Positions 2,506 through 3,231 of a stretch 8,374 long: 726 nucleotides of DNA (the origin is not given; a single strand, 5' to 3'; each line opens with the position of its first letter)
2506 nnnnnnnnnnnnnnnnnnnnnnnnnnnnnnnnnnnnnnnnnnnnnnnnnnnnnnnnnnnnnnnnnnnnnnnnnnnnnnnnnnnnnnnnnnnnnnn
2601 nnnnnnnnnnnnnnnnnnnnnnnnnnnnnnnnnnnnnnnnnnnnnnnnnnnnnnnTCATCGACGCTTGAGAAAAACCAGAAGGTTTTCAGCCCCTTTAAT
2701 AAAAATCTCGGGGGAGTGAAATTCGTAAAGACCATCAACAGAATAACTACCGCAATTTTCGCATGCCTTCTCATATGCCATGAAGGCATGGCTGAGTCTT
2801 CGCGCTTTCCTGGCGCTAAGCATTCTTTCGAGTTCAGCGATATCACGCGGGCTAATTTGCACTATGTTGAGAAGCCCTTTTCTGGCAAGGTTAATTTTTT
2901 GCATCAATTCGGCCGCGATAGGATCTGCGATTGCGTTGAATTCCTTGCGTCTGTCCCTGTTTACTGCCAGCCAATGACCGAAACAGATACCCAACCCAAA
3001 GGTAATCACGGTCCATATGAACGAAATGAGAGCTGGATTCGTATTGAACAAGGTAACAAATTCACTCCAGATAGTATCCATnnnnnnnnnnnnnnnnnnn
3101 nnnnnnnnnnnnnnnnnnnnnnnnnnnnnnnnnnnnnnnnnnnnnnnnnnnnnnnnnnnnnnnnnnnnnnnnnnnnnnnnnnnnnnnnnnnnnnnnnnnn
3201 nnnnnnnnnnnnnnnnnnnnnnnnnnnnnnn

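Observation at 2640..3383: Accessory cassette swapped in exactly between the ydaT stop and the initiator start; the empty-site allele is in the same window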

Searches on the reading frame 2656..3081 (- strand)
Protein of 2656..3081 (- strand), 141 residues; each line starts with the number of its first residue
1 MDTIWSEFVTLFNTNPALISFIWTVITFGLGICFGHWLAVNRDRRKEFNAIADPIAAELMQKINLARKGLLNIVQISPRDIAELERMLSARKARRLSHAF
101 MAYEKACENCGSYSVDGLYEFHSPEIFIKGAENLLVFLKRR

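Call 15: search_protein_families(library=pfam, proteins=[window:2656-3081:-], max_evalue=1)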
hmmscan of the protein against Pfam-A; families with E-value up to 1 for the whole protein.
window:2656-3081:- (141 aa): 1 family
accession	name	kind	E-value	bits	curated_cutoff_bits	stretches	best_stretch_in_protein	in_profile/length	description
PF01156.24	IU_nuc_hydro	-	0.14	12.2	34.2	1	41-106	155-223/297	Inosine-uridine preferring nucleoside hydrolase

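Call 16: search_protein_families(library=phrogs, proteins=[window:2656-3081:-], max_evalue=1)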
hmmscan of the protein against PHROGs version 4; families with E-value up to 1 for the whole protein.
window:2656-3081:- (141 aa): 2 families
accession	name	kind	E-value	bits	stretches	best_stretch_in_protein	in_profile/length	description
phrog_13469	-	unknown function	0.016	16.4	1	17-132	13-123/132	-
phrog_8702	-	unknown function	0.096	12.8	1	7-65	130-186/313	-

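Call 17: search_protein_families(library=padloc, proteins=[window:2656-3081:-], max_evalue=1)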
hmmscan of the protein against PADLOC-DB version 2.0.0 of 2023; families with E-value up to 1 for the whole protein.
window:2656-3081:- (141 aa): 0 families

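Call 18: search_protein_families(library=ncbifam, proteins=[window:2656-3081:-], max_evalue=1)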
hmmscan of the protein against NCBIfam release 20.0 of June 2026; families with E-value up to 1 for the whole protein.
window:2656-3081:- (141 aa): 3 families
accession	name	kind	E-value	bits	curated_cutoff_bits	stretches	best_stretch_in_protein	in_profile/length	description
NF011555.0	PRK14981.2-1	equivalog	0.0035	18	170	1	52-95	52-94/114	DNA-directed RNA polymerase subunit F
NF011557.0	PRK14981.2-3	equivalog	0.0035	17.5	133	1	52-92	45-85/105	DNA-directed RNA polymerase subunit F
TIGR01031.1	rpmF_bact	equivalog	0.15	12.3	22.6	1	89-114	9-37/56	50S ribosomal protein L32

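Call 19: find_homologous_proteins(query=window:2656-3081:-, max_evalue=0.001)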
Query window:2656-3081:- (141 aa): 4 proteins with E <= 0.001 among 22 candidates.
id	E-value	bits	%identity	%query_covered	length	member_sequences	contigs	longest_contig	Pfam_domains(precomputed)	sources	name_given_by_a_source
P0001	1.1e-66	241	80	100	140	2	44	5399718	-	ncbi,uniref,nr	ncbi:TPA: hypothetical protein ACS3VG_003451 [Klebsiella aerogenes]|uniref:hypothetical protein n=1 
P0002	1.2e-66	241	100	79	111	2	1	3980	-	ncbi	ncbi:TPA: hypothetical protein ACTL3R_004748, partial [Escherichia coli]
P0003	1.2e-54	202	66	100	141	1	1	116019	-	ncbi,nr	ncbi:hypothetical protein DEO48_00685 [Enterobacter sp. CGMCC 5087]|nr:hypothetical protein DEO48_00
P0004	2.0e-21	95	42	100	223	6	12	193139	-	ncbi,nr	ncbi:TPA: hypothetical protein J1285_004433 [Escherichia coli]|nr:hypothetical protein [Escherichia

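Call 22: find_encoding_contigs(protein=P0001, flank=5000, max_places=3)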
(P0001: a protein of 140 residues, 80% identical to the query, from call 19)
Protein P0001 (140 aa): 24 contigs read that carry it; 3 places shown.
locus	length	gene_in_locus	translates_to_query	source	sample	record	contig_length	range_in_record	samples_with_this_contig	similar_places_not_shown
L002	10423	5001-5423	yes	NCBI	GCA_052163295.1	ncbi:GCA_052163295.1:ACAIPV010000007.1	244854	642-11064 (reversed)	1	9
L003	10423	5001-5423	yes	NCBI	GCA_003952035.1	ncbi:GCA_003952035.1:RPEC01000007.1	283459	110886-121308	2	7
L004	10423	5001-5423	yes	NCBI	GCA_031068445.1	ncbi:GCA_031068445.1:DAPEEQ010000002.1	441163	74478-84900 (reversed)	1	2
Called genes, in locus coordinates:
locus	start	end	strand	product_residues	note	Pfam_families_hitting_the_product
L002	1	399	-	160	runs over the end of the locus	-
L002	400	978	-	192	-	-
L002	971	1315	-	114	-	-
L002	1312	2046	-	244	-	-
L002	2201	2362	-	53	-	-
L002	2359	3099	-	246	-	PF17762:HTH_ParB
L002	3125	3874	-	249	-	PF01695:IstB_IS21, PF00308:Bac_DnaA (weak)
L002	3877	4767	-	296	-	-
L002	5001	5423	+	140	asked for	-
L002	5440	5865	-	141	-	PF06254:YdaT_toxin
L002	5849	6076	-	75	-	PF14549:P22_Cro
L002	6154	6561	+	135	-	PF13560:HTH_31, PF12844:HTH_19, PF13443:HTH_26 (weak), PF01381:HTH_3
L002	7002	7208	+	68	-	PF27398:KilR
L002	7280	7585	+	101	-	-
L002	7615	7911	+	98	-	PF06064:Gam (weak)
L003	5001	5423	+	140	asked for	-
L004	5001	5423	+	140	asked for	-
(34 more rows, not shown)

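Call 23: find_encoding_contigs(protein=P0003, flank=5000, max_places=2)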
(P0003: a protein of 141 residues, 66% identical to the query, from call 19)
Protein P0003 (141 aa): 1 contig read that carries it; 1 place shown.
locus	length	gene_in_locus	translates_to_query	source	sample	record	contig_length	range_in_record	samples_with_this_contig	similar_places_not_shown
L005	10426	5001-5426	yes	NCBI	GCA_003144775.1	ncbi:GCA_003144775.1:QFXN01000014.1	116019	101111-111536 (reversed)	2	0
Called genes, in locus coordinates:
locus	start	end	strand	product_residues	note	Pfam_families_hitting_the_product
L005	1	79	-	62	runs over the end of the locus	PF27490:Rem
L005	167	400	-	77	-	PF06183:DinI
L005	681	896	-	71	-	-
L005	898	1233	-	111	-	-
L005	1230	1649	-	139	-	-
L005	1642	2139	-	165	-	-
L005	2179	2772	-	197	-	PF05063:MT-A70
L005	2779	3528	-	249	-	PF01695:IstB_IS21, PF00308:Bac_DnaA (weak)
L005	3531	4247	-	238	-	-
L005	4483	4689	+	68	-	-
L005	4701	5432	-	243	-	-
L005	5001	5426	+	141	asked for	-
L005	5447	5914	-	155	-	PF06254:YdaT_toxin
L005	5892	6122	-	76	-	PF14549:P22_Cro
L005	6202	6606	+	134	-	PF01381:HTH_3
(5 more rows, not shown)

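Call 24: find_encoding_contigs(protein=P0004, flank=5000, max_places=3)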
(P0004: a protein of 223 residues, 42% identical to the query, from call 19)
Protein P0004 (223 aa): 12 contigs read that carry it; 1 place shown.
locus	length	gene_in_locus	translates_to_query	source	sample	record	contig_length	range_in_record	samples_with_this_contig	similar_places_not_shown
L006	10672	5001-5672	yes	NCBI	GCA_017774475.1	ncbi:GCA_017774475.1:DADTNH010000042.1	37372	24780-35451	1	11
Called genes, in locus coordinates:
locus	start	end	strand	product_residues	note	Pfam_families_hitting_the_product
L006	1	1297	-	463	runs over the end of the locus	PF00772:DnaB (faint), PF13481:AAA_25 (weak), PF03796:DnaB_C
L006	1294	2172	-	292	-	PF00308:Bac_DnaA (weak), PF01695:IstB_IS21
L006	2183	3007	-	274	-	PF13730:HTH_36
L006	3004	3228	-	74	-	-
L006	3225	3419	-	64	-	-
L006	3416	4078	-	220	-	PF10554:Phage_ASH, PF09669:Phage_pRha (weak)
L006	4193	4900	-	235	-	PF09669:Phage_pRha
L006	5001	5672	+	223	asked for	-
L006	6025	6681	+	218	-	PF12844:HTH_19 (faint), PF13443:HTH_26 (weak), PF13560:HTH_31 (weak), PF01381:HTH_3, PF00717:Peptidase_S24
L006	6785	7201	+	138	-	PF12844:HTH_19, PF01381:HTH_3, PF13560:HTH_31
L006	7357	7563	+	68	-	-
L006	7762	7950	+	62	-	-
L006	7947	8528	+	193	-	-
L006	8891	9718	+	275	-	PF01145:Band_7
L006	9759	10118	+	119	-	PF17400:DUF5406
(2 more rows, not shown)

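Call 41: search_protein_representatives(alignment_id=A1)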
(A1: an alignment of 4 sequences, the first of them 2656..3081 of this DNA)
Query: 4 sequences, 141 profile positions. Proteins with E-value up to 0.001 (for the whole library): 397; up to 1e-10: 80; up to 1e-30: 7. The best 150 are listed.
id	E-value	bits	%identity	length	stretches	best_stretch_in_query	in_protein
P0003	3.5e-73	260.6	-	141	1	1-141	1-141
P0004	1.7e-67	242.2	-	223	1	1-141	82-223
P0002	1.2e-51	190.9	-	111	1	31-141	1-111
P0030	4.5e-47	176.0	-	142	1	1-141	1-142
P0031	1.7e-43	164.4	-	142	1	1-141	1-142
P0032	5.3e-35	136.9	-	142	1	6-140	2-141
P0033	1.5e-31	125.7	-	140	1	6-140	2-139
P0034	2.0e-28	115.5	-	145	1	3-141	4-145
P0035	4.7e-27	111.1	-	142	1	1-141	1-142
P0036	1.3e-20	90.3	-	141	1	1-141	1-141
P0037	1.9e-19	86.5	-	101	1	1-73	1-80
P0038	4.0e-18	82.2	-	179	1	19-141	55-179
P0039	4.8e-18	81.9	-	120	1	21-141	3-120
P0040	8.6e-18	81.1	-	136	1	11-141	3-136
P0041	1.5e-17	80.3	-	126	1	24-140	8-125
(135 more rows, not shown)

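Call 44: search_solved_structures(query=A4, max_evalue=10)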
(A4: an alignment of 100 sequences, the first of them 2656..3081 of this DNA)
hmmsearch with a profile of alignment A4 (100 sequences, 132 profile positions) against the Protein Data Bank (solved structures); distinct sequences matched with E-value up to 10: 11.
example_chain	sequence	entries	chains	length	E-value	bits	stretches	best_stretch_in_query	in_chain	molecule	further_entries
8xku_G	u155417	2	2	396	0.36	14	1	9-30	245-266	AtTam46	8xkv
3qqc_A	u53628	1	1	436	0.37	13.9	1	29-49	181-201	DNA-directed RNA polymerase subunit b, DNA-directed RNA polymerase subunit a', DNA-directe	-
36ro_A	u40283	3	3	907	0.78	12.9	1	29-49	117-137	DNA-directed RNA polymerase subunit Rpo1N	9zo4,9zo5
8cro_A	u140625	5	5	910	0.79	12.9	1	29-49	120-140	DNA-directed RNA polymerase subunit Rpo1N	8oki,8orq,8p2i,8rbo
5hda_A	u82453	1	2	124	1.1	12.3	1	60-132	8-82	Zinc finger MYND domain-containing protein 11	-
9lp4_A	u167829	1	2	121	1.3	12.2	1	61-132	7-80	Zinc finger MYND domain-containing protein 11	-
9vc7_A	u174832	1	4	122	1.3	12.1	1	61-132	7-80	Zinc finger MYND domain-containing protein 11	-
6vr8_I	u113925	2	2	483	1.8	11.7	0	26-61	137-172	Mur ligase middle domain protein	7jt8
7ufp_I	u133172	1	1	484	1.8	11.7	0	26-61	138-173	Mur ligase middle domain protein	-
1ycn_A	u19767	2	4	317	2.4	11.3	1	44-101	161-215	putative Ca2+-dependent membrane-binding protein annexin | Annexin D1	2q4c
7obi_A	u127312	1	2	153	6.3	9.9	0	81-99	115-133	CTPR-rv4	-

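Call 45: search_protein_families(library=pfam, alignment_id=A4, max_evalue=0.01)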
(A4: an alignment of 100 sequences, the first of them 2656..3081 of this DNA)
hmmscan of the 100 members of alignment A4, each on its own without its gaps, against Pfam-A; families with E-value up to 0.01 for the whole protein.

A. member 1, window:2656-3081:- (141 aa): 0 families

B. families by the number of members that match (of 100 scanned): 6 families
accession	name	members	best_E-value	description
PF06535.18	RGM_N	1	0.0015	Repulsive guidance molecule (RGM) N-terminal domain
PF00505.25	HMG_box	1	0.0016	HMG (high mobility group) box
PF20861.2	Isd_H_B_linker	1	0.0021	Iron-regulated surface determinant protein H/B, linker domain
PF00515.34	TPR_1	1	0.0074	Tetratricopeptide repeat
PF13414.12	TPR_11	1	0.0089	TPR repeat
PF20302.4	HisK-N-like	1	0.0097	HisK-N-like globin domain of the ASK signalosome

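Call 46: search_protein_families(library=phrogs, alignment_id=A4, max_evalue=0.001)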
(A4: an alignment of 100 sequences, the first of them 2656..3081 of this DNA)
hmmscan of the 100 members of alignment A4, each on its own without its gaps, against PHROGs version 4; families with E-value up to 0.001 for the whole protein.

A. member 1, window:2656-3081:- (141 aa): 0 families

B. families by the number of members that match (of 100 scanned): 3 families
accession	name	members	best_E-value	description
phrog_13469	-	12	5.8e-06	-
phrog_34525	-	9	2.4e-18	-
phrog_34946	-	1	0.00061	-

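Call 47: search_protein_families(library=padloc, alignment_id=A4, max_evalue=0.01)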
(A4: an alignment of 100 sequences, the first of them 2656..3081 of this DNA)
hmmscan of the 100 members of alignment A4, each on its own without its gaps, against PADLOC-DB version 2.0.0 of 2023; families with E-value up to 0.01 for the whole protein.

A. member 1, window:2656-3081:- (141 aa): 0 families

B. families by the number of members that match (of 100 scanned): 4 families
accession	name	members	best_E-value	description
PDLC03522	REase_II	1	0.0033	Type II restriction enzyme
PDLC03410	REase_II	1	0.0039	Type II restriction enzyme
PDLC04406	PDC-M09A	1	0.0046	-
PDLC03771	RT_UG32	1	0.0098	DRT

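Call 48: search_dna_similar(query=window:2656-3081:-, collection=phages, mode=protein, max_evalue=0.001, max_rows=30)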
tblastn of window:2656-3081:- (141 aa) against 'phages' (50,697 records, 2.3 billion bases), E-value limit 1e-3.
Records with a match: 7; places in all: 7; records where one place covers at least 80% of the query: 3.
Best place of each record, by identity: <60% 7.
By first word of the organism name: Edwardsiella 4; Enterobacteria 2; Klebsiella 1.
By host as written in the record: Edwardsiella anguillarum EA011113 2; - 2; E. coli ONT:H- strain 2771/97 1; Escherichia coli 1; Klebsiella pneumoniae ST846-OXA48 1.
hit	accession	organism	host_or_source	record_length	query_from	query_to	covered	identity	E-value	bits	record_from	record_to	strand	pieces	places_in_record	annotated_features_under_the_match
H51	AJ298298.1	Enterobacteria phage phiP27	E. coli ONT:H- strain 2771/97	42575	1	141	100%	42.3%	1e-24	103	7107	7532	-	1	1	hypothetical protein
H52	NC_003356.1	Enterobacteria phage phiP27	Escherichia coli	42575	1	141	100%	42.3%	1e-24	103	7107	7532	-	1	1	hypothetical protein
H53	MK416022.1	Klebsiella phage ST846-OXA48phi9.2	Klebsiella pneumoniae ST846-OXA48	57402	17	141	89%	29.2%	6e-7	53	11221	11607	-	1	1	hypothetical protein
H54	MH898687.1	Edwardsiella phage Edno5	Edwardsiella anguillarum EA011113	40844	30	103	52%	35.1%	8e-5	47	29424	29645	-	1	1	hypothetical protein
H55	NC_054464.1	Edwardsiella phage Edno5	Edwardsiella anguillarum EA011113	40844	30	103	52%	35.1%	8e-5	47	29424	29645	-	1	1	hypothetical protein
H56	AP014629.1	Edwardsiella phage GF-2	-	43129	30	103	52%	33.8%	3e-4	45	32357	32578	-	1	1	hypothetical protein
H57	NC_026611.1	Edwardsiella phage GF-2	-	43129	30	103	52%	33.8%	3e-4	45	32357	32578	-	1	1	hypothetical protein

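Call 50: predict_structure(alignment_id=A4)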
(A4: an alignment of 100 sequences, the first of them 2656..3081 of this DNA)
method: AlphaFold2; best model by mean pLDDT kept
length: 141 residues; sequences in the alignment: 100
mean_pLDDT: 96.7   pTM: 0.79
mean pLDDT of the five models: 96.7, 96.1, 95.8, 95.8, 95.6
residues with pLDDT >= 90: 139; 70-90: 2; 50-70: 0; < 50: 0
segments of 3 or more residues with pLDDT < 50: none
pLDDT, mean of each block of 10 residues (from residue 1): 92 94 97 98 98 98 97 94 98 98 97 97 98 98 95
secondary structure, 60 per line:
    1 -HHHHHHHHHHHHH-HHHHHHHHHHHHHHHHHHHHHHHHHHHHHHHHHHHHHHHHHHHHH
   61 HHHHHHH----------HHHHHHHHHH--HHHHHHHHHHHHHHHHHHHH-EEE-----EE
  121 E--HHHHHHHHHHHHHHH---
elements in order: H2-14 H16-67 H78-87 H90-109 E111-113 E119-121 H124-138
